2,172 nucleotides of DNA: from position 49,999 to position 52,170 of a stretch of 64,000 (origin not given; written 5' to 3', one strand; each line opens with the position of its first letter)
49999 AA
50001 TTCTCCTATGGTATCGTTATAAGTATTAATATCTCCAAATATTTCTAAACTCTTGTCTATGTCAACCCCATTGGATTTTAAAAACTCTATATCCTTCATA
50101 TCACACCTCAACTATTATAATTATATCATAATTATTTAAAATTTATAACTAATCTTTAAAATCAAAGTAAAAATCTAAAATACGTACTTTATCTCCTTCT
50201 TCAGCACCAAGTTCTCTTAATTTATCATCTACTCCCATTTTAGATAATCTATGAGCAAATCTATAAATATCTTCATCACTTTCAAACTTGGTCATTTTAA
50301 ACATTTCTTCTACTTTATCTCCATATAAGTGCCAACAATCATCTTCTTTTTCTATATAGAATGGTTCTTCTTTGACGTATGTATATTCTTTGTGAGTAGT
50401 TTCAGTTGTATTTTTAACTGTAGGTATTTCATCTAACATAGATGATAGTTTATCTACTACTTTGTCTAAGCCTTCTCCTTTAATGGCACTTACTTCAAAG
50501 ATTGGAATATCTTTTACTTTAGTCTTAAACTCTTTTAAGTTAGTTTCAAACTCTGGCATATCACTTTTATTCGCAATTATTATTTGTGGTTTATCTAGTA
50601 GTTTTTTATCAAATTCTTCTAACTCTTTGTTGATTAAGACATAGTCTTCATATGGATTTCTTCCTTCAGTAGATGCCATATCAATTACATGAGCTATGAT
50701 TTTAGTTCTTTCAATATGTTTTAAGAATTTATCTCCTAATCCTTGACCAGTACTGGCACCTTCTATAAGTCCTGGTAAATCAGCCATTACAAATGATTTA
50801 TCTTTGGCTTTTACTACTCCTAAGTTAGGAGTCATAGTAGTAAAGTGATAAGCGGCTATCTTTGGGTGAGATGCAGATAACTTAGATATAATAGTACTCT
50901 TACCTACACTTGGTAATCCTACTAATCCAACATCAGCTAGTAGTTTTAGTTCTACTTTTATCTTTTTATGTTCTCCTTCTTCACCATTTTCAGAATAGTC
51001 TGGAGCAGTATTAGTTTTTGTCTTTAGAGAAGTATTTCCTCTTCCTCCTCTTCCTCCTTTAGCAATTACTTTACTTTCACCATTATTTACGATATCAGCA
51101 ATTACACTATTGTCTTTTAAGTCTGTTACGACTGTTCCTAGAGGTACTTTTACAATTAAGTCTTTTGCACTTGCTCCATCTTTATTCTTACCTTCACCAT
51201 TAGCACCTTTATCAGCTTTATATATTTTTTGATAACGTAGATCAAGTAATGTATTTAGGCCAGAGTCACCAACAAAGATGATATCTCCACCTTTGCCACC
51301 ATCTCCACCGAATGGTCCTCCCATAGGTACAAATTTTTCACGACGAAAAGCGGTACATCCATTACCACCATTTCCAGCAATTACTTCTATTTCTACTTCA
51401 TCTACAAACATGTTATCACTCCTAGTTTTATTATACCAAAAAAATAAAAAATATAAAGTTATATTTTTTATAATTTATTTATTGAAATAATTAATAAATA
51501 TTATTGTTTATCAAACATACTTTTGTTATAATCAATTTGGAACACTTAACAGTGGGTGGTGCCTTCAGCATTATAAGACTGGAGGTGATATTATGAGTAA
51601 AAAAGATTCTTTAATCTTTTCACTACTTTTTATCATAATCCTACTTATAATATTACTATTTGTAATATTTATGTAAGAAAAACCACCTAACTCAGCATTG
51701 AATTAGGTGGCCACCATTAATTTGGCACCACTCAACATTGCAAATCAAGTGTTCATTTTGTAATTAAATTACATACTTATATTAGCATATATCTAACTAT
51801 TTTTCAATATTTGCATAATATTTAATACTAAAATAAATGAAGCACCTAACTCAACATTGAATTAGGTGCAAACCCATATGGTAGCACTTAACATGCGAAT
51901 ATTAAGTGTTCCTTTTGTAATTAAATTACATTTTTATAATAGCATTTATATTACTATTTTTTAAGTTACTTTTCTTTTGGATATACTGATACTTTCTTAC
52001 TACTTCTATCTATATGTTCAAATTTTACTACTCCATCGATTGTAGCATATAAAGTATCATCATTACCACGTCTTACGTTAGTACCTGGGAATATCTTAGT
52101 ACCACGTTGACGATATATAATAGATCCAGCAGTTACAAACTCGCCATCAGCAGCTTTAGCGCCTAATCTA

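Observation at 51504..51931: Type I toxin-antitoxin-like module in the rpmA-obg spacer: hydrophobic 27-aa ORF opposed by two tandem structured sRNA units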

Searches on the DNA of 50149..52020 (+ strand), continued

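Call 37: search_with_rna_model(model_id=R1, sources=[window, L003, L004, L005, L006, L007, L008, L009, L010, L011, L012, L013, L014, L015, L016, L017, L018, L019, L020, L021, L022, L023, L024, L025, L026, L027, L028, L029, L030, L031, L032, L033, L034, L035, L036, L037, L038, L039, L040, L041, L042, L043, L044, L045, L046, L047, L048, L049, L050, L051, L052, L053, L054, L055, L056, L057, L058, L059, L060, L061, L062, L063, L064, L065, L066, L067, L068, L069, L070, L071, L072, L073, L074, L075, L076, L077, L078, L079, L080, L081, L082, L083, L084, L085, L086, L087, L088, L089, L090, L091, L092, L093, L094, L095, L096, L097, L098, L099, L100, L101], max_evalue=1)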
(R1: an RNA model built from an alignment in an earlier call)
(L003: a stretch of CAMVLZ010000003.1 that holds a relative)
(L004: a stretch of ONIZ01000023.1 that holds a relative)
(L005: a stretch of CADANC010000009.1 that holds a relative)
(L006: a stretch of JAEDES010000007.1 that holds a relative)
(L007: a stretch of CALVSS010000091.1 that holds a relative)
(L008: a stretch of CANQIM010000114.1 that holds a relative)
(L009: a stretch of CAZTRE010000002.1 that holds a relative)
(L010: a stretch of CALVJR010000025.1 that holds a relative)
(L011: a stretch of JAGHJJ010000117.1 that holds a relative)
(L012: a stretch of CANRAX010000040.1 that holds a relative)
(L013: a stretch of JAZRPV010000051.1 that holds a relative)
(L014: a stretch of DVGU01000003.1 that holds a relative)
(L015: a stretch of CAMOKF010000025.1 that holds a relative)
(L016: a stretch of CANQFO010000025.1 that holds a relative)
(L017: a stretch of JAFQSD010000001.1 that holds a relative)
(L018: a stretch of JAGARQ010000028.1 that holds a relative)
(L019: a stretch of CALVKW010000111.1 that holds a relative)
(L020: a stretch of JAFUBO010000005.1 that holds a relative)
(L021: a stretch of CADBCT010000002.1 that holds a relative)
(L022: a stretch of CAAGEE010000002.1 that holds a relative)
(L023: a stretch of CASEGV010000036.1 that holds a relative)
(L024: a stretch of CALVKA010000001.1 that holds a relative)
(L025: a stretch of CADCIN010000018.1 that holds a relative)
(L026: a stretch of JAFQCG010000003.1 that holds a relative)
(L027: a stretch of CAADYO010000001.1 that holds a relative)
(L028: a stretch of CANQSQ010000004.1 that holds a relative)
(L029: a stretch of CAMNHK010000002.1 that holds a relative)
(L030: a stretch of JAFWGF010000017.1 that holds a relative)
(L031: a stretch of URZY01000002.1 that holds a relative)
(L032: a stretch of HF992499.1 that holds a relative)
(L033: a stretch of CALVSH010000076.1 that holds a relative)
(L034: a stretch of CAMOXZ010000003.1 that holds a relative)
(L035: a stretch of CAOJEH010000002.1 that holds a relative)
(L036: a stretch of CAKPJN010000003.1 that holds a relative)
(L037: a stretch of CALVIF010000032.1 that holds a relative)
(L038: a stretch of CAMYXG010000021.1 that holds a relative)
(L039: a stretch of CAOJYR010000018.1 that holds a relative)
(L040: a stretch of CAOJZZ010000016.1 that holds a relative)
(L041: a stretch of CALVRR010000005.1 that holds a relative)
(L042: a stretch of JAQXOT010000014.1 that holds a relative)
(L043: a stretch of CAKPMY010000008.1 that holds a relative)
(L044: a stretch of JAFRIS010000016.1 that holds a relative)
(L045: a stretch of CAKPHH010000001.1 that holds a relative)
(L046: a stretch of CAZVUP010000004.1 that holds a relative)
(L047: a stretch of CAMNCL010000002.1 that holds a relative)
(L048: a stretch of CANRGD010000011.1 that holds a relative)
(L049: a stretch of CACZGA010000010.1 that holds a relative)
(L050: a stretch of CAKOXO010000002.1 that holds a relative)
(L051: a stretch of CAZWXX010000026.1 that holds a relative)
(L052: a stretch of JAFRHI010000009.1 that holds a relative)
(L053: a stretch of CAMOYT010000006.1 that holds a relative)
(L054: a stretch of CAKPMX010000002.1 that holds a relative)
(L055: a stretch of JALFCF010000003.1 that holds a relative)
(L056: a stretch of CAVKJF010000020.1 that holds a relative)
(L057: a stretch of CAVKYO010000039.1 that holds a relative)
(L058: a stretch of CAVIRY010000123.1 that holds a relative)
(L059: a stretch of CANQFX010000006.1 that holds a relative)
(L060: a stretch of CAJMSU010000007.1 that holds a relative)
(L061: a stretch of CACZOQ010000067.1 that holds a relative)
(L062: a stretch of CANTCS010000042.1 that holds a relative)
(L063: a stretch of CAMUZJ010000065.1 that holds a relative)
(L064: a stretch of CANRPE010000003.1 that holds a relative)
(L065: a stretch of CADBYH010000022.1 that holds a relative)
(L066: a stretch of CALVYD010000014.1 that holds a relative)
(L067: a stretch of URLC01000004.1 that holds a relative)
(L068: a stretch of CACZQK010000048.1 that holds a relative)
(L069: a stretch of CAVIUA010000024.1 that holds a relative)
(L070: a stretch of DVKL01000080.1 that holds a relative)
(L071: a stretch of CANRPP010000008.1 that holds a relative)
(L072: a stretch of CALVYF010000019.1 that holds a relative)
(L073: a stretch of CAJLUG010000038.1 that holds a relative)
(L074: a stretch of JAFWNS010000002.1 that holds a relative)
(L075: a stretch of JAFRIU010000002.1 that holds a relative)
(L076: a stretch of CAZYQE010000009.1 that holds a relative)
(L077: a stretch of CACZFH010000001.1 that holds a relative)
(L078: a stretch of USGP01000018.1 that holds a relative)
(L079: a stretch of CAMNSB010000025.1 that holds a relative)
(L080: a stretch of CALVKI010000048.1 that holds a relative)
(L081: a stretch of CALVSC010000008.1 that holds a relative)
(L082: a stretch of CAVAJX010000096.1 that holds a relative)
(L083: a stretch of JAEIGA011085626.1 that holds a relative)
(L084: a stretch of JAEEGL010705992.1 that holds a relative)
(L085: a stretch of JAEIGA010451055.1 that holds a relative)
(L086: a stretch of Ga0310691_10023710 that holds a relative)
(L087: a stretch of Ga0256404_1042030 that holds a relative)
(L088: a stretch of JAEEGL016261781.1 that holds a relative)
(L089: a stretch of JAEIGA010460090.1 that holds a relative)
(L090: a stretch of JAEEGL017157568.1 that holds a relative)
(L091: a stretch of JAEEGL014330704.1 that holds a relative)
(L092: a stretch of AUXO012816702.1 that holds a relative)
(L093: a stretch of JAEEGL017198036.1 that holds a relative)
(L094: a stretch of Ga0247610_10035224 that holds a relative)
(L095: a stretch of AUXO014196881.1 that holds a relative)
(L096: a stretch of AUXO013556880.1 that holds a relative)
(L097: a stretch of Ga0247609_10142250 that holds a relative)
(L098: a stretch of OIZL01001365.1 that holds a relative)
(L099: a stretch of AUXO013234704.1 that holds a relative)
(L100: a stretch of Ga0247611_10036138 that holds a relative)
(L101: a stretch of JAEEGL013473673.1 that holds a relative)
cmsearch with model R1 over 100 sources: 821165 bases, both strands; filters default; matches with E-value up to 1: 35.
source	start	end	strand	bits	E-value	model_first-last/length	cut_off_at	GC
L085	1654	1741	-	102.3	5.1e-16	1-90/90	no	0.34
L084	1292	1380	+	101.7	6.6e-16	1-90/90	no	0.34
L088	351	439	-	100.3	1.2e-15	1-90/90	no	0.35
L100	3777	3864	-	99.6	1.6e-15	1-90/90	no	0.34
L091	2169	2260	+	97.4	4.2e-15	1-90/90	no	0.3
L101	11107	11196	-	97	5.1e-15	1-90/90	no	0.31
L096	68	155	-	96.7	5.7e-15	1-90/90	no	0.34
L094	3991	4082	-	96.4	6.7e-15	1-90/90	no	0.32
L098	12613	12699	-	95.9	8.4e-15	1-90/90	no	0.33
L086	3092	3177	-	95.3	1.1e-14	1-90/90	no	0.35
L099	218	308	-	94.9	1.3e-14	1-90/90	no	0.34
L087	2338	2431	+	94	1.9e-14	1-90/90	no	0.3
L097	46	132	-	92.6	3.4e-14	1-90/90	no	0.37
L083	905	995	+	91.4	5.8e-14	1-90/90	no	0.33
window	51834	51919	-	89.6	1.3e-13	1-90/90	no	0.35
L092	165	255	+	88.4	2.2e-13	1-90/90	no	0.32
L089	1234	1324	+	87.9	2.7e-13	1-90/90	no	0.32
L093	6228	6324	+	79.8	9.5e-12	1-90/90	no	0.35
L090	1125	1204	+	60.1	5.1e-08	1-90/90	no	0.32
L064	6812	6907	+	48.1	9.8e-06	1-90/90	no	0.27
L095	107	185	+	45.9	2.5e-05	1-90/90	no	0.33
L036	5586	5683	-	42.8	9.9e-05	1-90/90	no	0.26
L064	5708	5799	+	32.6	0.0084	1-90/90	no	0.34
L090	1127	1204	-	30.2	0.024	1-90/90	no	0.33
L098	12653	12719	+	28.8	0.044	1-90/90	no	0.27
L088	305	394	+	28.2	0.058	1-90/90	no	0.28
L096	34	111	+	25.9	0.16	1-90/90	no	0.27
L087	2388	2449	-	25.7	0.17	1-90/90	no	0.24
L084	1337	1412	-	23.7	0.41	1-90/90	no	0.26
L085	1607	1697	+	23.6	0.42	1-90/90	no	0.29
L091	2217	2316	-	22.6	0.65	1-90/90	no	0.28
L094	3935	4034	+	22.6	0.65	1-90/90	no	0.28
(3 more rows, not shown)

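Call 53: search_with_rna_model(model_id=R1, sources=[window, L036, L064, L083, L084, L085, L086, L087, L088, L089, L090, L091, L092, L093, L094, L095, L096, L097, L098, L099, L100, L101, L102, L103], max_evalue=0.001, make_alignment=true)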
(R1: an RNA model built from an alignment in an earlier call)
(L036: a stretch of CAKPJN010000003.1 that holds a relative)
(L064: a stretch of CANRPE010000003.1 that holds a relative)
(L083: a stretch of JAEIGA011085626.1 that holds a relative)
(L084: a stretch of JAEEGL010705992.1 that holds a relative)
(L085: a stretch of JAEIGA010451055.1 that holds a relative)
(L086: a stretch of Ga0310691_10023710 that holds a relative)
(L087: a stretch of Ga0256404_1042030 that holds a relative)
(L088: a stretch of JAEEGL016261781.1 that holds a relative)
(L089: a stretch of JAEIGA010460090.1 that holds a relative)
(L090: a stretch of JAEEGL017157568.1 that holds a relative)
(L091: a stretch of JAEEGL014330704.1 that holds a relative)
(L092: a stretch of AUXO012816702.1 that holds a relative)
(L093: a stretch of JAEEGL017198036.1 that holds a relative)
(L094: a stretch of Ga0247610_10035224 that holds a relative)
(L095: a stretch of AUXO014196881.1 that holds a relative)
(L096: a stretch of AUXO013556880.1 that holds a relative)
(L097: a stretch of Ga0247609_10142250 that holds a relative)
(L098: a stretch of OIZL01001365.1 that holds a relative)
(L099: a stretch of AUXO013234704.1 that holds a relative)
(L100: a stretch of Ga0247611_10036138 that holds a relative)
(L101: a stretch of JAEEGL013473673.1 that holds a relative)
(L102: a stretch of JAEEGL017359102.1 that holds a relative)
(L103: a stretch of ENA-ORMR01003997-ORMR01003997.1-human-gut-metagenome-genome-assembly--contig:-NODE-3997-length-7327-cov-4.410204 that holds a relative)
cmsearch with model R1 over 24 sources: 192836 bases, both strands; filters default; matches with E-value up to 0.001: 26.
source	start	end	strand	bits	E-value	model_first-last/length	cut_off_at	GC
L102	2504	2592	+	104.3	5.1e-17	1-90/90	no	0.34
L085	1654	1741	-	102.3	1.2e-16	1-90/90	no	0.34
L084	1292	1380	+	101.7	1.5e-16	1-90/90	no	0.34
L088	351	439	-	100.3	2.9e-16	1-90/90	no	0.35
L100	3777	3864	-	99.6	3.9e-16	1-90/90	no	0.34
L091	2169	2260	+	97.4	1e-15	1-90/90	no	0.3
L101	11107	11196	-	97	1.2e-15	1-90/90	no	0.31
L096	68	155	-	96.7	1.3e-15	1-90/90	no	0.34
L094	3991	4082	-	96.4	1.6e-15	1-90/90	no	0.32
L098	12613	12699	-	95.9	2e-15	1-90/90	no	0.33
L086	3092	3177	-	95.3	2.6e-15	1-90/90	no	0.35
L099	218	308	-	94.9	3.1e-15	1-90/90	no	0.34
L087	2338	2431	+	94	4.4e-15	1-90/90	no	0.3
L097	46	132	-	92.6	8.1e-15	1-90/90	no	0.37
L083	905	995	+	91.4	1.4e-14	1-90/90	no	0.33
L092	165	255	+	88.4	5.1e-14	1-90/90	no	0.32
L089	1234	1324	+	87.9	6.4e-14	1-90/90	no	0.32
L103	7141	7231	-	83.2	5.1e-13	1-90/90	no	0.37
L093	6228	6324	+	79.8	2.2e-12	1-90/90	no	0.35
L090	1125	1204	+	60.1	1.2e-08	1-90/90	no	0.32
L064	6812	6907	+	48.1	2.3e-06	1-90/90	no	0.27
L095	107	185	+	45.9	5.8e-06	1-90/90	no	0.33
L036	5586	5683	-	42.8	2.3e-05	1-90/90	no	0.26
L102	2114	2203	+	39.2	0.00011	1-90/90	no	0.36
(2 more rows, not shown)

Alignment A5: 26 matches aligned to the model, 116 columns, each read 5' to 3' on its own strand. Consensus structure (alignment columns), stored with it:
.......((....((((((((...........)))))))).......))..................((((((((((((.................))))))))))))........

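Call 67: search_rna_families(sources=[L085, L102, L064, L036, L093, L099], threshold=gathering)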
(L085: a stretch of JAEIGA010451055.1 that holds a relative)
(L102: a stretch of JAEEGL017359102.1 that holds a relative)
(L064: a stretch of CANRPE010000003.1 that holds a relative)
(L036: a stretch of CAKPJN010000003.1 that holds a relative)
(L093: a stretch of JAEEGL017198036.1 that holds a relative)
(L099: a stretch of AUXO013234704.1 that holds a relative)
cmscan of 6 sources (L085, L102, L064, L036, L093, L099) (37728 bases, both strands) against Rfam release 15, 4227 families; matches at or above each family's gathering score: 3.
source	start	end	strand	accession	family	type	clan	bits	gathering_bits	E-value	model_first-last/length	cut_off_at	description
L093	6078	6150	+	RF00005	tRNA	Gene; tRNA;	CL00001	75.1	29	7.1e-15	1-71/71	no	tRNA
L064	5427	5500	+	RF00005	tRNA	Gene; tRNA;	CL00001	72.1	29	4.9e-14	1-71/71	no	tRNA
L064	5512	5593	+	RF00005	tRNA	Gene; tRNA;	CL00001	57.6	29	4.9e-10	1-71/71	no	tRNA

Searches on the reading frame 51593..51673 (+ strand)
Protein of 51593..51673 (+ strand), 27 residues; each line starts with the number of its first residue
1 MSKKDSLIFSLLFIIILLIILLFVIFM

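Call 10: search_protein_families(library=pfam, proteins=[window:51593-51673:+], max_evalue=10)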
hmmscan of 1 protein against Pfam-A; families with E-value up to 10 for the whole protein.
seq(27 aa): 0 families

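Call 11: search_protein_families(library=ncbifam, proteins=[window:51593-51673:+], max_evalue=10)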
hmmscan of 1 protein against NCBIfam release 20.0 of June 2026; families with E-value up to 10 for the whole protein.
seq(27 aa): 2 families
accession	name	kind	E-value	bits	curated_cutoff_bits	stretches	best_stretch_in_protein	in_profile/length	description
NF038277.1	accessory_MacP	equivalog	0.95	9.9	45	1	6-26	76-96/98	cell wall synthase accessory phosphoprotein MacP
NF040668.1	regulator_TseB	equivalog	2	8.1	200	1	3-24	2-23/161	cell wall elongation/penicillin-binding protein regulator TseB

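Call 61: search_protein_families(library=padloc, alignment_id=A6, max_evalue=1)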
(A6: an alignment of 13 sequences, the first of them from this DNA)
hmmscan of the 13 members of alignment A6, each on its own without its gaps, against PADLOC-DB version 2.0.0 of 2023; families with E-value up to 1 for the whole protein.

A. member 1, seq(27 aa): 0 families

B. families by the number of members that match (of 13 scanned): 0 families

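Call 62: search_protein_families(library=pfam, alignment_id=A6, max_evalue=1)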
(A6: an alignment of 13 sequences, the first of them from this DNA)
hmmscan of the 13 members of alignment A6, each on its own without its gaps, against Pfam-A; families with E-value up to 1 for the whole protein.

A. member 1, seq(27 aa): 0 families

B. families by the number of members that match (of 13 scanned): 5 families
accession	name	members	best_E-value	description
PF22268.1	DUF6954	1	0.022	Family of unknown function (DUF6954)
PF13800.11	Sigma_reg_N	1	0.34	Sigma factor regulator N-terminal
PF10717.14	ODV-E18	1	0.74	Occlusion-derived virus envelope protein ODV-E18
PF09889.16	DUF2116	1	0.77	Probable treble clef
PF05170.20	AsmA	1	0.88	AsmA family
